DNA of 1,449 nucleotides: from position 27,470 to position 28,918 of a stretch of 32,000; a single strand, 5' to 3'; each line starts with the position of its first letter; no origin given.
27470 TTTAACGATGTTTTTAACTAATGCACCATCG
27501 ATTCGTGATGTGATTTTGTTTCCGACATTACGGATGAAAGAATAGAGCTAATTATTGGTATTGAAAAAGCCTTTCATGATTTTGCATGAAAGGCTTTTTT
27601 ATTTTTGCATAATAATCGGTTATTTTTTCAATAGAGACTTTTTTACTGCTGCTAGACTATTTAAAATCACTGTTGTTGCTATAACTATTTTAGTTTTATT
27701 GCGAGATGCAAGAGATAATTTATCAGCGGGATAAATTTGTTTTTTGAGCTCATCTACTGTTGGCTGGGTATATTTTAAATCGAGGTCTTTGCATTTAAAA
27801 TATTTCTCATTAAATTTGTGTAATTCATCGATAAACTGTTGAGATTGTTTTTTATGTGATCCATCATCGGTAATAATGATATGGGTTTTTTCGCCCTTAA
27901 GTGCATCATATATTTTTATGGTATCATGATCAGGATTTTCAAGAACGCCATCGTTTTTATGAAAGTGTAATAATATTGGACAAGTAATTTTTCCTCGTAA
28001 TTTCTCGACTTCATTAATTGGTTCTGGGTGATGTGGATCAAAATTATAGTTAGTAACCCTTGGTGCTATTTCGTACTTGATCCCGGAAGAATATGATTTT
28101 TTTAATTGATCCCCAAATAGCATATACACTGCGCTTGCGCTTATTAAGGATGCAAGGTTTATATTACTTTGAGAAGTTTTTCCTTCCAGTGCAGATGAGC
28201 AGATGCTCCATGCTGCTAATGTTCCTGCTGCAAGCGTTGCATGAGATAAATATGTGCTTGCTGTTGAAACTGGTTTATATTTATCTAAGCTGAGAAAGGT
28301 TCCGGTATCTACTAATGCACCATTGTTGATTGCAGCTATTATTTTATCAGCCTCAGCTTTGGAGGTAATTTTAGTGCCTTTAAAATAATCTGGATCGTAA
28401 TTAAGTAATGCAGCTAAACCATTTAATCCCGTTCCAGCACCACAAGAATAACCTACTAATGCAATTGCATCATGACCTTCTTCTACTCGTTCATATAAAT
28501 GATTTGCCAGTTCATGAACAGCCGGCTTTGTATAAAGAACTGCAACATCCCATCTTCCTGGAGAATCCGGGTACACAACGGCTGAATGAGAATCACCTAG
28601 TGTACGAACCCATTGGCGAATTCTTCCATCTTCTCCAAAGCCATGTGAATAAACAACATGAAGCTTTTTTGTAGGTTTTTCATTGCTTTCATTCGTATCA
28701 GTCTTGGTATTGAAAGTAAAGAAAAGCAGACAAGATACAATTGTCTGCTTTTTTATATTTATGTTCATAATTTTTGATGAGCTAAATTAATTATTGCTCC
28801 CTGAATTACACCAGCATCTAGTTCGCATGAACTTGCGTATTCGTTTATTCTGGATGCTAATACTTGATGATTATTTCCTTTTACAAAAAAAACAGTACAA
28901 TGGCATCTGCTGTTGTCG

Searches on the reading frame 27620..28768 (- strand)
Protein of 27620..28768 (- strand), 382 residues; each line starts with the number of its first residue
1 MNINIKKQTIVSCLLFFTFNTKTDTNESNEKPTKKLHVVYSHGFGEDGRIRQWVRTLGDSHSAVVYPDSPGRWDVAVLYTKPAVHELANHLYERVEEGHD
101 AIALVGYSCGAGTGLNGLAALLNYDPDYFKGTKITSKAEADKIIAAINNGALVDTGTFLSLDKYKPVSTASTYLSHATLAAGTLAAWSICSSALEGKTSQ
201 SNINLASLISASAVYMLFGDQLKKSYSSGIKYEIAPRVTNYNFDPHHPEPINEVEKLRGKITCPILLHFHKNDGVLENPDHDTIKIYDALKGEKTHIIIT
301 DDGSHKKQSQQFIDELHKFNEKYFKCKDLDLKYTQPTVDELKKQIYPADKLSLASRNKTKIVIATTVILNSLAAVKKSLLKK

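Call 13: search_protein_families(library=pfam, proteins=[window:27620-28768:-], max_evalue=0.01)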
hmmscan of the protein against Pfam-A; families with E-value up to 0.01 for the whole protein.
window:27620-28768:- (382 aa): 0 families

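Call 59: search_protein_families(library=pfam, proteins=[window:27620-28768:-], max_evalue=0.1)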
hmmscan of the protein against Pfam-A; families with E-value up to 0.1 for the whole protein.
window:27620-28768:- (382 aa): 3 families
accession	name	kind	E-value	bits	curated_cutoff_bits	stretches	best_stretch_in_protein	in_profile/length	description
PF05277.18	DUF726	-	0.017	14.5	22.6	1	73-121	193-240/343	Protein of unknown function (DUF726)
PF12697.13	Abhydrolase_6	-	0.019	16.1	26.3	1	38-143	1-85/217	Alpha/beta hydrolase family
PF00535.33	Glycos_transf_2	-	0.029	14.7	23.3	0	291-323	24-52/168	Glycosyl transferase family 2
